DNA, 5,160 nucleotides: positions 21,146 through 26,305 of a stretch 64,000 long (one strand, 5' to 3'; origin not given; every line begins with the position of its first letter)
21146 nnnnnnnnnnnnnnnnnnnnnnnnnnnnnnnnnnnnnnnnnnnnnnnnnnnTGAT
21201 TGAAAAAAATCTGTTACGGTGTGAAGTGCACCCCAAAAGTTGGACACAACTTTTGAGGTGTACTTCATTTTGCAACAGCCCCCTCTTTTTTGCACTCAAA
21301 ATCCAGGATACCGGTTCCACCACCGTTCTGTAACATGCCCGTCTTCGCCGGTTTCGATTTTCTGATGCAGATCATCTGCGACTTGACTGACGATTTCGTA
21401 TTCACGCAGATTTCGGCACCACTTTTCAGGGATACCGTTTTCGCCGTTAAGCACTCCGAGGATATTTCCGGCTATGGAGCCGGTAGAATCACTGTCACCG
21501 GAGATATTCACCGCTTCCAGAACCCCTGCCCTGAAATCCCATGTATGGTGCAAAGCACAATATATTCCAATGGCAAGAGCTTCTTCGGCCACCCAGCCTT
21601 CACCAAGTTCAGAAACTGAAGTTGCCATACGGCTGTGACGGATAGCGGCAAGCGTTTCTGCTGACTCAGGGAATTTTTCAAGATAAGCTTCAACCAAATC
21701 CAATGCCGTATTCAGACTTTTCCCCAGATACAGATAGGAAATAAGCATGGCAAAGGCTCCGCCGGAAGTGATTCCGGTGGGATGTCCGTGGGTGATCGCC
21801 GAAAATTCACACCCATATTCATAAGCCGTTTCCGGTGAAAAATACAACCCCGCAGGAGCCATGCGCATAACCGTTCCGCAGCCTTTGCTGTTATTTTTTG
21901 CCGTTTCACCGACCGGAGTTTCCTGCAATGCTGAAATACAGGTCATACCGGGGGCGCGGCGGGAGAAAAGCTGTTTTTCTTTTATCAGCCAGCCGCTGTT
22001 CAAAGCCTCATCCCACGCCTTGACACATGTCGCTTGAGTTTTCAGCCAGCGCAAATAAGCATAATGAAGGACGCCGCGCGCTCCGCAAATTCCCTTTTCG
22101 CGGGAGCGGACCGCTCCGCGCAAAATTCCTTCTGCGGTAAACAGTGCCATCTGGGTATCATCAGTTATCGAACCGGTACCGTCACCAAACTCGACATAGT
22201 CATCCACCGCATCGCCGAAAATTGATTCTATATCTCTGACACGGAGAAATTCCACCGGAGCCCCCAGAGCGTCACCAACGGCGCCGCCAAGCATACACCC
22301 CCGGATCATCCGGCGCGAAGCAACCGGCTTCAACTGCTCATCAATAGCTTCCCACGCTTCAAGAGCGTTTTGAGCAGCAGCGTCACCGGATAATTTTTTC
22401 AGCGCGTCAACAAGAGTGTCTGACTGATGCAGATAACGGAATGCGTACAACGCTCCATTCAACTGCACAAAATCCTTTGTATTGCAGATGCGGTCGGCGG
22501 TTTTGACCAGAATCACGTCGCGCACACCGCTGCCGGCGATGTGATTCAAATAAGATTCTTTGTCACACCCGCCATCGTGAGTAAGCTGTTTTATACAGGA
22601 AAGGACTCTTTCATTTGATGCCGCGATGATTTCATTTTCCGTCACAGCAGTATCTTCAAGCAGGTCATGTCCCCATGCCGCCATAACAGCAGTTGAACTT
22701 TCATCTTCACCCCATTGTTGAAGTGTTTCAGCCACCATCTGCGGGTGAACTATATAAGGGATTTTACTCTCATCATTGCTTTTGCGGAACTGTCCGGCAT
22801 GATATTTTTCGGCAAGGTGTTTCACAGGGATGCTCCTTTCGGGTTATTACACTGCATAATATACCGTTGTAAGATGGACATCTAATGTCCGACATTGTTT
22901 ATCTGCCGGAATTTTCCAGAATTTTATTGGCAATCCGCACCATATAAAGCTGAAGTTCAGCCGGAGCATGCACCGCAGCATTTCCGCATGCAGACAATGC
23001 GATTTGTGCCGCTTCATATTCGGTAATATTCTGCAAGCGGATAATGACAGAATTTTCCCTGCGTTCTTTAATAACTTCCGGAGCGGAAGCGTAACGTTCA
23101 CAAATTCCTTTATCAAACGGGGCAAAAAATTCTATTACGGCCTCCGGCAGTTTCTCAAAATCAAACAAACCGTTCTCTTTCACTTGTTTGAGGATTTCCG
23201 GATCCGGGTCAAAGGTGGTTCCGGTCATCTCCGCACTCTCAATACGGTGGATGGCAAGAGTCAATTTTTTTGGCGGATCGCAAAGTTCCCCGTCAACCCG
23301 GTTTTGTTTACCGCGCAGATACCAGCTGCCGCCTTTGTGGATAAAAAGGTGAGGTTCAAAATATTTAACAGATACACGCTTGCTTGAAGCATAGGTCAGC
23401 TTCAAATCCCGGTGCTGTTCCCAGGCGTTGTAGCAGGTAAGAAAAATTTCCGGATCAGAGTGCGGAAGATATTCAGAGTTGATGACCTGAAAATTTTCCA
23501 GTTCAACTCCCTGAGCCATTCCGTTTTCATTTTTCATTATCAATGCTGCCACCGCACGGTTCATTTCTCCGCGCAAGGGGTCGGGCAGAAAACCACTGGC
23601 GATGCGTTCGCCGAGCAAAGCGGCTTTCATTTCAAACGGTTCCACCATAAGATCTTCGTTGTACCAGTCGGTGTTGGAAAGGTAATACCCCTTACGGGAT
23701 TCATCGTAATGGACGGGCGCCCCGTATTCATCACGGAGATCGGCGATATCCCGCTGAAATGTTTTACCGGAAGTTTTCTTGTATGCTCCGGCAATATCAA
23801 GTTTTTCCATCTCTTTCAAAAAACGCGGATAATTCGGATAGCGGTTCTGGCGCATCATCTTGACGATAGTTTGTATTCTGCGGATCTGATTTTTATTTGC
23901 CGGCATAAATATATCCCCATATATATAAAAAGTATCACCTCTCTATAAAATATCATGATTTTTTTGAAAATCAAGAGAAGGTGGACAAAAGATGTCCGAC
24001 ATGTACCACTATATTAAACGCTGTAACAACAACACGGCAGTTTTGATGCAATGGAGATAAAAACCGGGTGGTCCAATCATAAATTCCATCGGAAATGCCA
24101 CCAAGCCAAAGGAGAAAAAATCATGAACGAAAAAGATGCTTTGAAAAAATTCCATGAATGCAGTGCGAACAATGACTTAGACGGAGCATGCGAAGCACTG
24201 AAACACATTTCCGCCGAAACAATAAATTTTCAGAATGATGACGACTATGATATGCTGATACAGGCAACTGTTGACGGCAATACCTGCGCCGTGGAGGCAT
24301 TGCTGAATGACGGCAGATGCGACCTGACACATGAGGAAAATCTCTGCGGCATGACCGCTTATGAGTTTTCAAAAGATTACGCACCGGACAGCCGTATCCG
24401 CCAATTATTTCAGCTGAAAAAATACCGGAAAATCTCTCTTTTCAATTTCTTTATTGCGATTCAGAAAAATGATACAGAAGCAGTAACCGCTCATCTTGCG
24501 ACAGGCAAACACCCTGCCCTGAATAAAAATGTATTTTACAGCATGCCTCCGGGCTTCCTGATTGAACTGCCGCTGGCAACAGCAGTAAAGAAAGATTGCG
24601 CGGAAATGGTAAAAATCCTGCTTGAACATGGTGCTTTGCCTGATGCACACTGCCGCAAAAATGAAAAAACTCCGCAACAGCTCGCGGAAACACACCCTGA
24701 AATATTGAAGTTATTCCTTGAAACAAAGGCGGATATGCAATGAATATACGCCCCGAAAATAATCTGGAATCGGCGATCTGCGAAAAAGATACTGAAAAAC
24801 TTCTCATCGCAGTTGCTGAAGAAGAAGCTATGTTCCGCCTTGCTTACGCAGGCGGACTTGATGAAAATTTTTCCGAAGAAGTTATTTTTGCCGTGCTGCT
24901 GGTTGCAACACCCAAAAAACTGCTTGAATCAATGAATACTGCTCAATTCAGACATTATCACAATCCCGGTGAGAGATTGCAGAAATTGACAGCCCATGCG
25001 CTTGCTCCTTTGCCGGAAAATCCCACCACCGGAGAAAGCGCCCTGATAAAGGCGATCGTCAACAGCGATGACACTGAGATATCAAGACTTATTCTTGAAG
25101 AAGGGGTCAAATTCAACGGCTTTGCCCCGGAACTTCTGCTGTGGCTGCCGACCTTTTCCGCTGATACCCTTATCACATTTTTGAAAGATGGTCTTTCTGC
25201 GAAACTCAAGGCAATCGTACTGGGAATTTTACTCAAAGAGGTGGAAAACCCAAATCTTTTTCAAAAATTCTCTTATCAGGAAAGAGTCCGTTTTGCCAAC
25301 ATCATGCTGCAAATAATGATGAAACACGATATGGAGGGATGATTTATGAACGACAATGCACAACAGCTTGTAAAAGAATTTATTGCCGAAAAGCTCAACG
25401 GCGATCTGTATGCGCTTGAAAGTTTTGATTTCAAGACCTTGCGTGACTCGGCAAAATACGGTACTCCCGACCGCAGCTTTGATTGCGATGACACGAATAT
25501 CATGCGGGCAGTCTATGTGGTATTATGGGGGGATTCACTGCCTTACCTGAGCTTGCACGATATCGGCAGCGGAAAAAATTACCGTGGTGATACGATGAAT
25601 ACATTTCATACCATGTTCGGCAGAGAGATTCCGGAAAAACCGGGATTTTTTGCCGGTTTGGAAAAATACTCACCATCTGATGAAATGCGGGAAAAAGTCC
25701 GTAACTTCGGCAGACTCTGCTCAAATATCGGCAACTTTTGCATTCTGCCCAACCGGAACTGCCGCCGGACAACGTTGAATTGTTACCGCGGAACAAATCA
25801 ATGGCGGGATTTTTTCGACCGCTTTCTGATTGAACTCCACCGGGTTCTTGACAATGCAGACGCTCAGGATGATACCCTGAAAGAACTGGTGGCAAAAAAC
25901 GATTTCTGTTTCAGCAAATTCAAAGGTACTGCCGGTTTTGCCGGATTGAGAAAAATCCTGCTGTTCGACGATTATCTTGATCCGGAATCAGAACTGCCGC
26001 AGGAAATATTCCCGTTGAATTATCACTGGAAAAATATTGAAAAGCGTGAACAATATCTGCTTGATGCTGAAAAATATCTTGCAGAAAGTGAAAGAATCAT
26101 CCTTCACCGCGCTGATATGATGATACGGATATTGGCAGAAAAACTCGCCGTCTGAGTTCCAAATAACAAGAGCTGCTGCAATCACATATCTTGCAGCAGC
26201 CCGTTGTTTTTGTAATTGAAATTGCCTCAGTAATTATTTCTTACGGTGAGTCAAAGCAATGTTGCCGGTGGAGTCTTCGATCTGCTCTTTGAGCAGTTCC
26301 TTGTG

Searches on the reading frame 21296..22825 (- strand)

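Call 7: search_protein_families(library=pfam, proteins=[window:21296-22825:-], max_evalue=0.1)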
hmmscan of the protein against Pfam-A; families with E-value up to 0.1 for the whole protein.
window:21296-22825:- (509 aa): 2 families
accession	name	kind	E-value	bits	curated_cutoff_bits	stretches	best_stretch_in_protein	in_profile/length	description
PF03747.19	ADP_ribosyl_GH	-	1.7e-69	235.1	26.2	1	176-467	1-286/287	ADP-ribosylglycohydrolase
PF13328.12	HD_4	-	1.6e-05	25.2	27.2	1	4-83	4-76/156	HD domain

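Call 8: search_protein_families(library=padloc, proteins=[window:21296-22825:-], max_evalue=0.1)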
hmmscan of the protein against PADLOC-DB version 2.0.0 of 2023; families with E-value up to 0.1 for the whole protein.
window:21296-22825:- (509 aa): 0 families

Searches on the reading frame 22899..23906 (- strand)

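Call 7: search_protein_families(library=pfam, proteins=[window:22899-23906:-], max_evalue=0.1)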
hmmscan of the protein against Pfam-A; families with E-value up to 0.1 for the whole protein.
window:22899-23906:- (335 aa): 2 families
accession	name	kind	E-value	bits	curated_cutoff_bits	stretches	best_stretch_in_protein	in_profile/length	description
PF13280.12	WYL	-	8.1e-07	29.4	21.8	1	153-226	1-69/70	WYL domain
PF25583.1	WCX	-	0.0021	18.8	23.9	1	255-330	4-76/76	WCX domain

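Call 8: search_protein_families(library=padloc, proteins=[window:22899-23906:-], max_evalue=0.1)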
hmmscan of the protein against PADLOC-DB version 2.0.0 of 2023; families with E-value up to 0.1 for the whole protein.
window:22899-23906:- (335 aa): 2 families
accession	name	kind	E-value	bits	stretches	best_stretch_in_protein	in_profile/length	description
PDLC01652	WYL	-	5.2e-15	54.1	1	150-330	15-162/162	"CAS-I,CAS-II,CAS-III,CAS-IV,CAS-V,CAS-VI; associated_signaling"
PDLC01457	WYL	-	1.7e-10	38.9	1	33-199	28-172/229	"CAS-I,CAS-II,CAS-III,CAS-IV,CAS-V,CAS-VI; associated_signaling"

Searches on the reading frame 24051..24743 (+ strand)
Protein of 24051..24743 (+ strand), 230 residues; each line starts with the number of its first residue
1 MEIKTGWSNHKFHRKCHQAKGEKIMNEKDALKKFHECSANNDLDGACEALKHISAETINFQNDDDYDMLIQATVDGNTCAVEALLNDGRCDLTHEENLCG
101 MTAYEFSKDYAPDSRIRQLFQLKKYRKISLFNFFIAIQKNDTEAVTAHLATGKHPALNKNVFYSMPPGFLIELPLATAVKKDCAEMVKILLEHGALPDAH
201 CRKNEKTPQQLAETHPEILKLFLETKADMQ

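Call 51: search_protein_families(library=pfam, proteins=[window:24051-24743:+], max_evalue=0.01)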
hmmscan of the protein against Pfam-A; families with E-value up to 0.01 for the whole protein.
window:24051-24743:+ (230 aa): 4 families
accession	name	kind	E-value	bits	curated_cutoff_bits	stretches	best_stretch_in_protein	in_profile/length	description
PF12796.13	Ank_2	-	2.1e-10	41.4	27.3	1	134-229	2-86/90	Ankyrin repeats (3 copies)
PF13857.12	Ank_5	-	1.6e-05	25.6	27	1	173-212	18-56/56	Ankyrin repeats (many copies)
PF00023.36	Ank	-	8.8e-05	23.1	21.1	0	174-199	5-30/33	Ankyrin repeat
PF13606.12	Ank_3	-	0.00043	20.9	22.3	0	173-197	4-28/30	Ankyrin repeat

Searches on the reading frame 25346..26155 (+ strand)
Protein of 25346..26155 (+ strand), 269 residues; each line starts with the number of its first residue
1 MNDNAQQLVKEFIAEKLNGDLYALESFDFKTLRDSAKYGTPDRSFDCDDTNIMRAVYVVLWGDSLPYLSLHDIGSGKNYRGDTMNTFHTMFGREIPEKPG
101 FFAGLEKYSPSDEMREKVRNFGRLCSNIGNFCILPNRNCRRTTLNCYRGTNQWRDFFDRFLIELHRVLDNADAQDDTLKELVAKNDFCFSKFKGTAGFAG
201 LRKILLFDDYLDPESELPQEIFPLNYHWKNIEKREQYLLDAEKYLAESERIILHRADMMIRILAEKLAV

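Call 51: search_protein_families(library=pfam, proteins=[window:25346-26155:+], max_evalue=0.01)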
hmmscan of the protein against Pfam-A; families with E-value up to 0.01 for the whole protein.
window:25346-26155:+ (269 aa): 1 family
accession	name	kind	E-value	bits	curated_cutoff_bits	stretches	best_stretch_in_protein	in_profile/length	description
PF22507.2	DUF6994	-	9.6e-06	25.9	27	1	115-220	89-190/226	Family of unknown function (DUF6994)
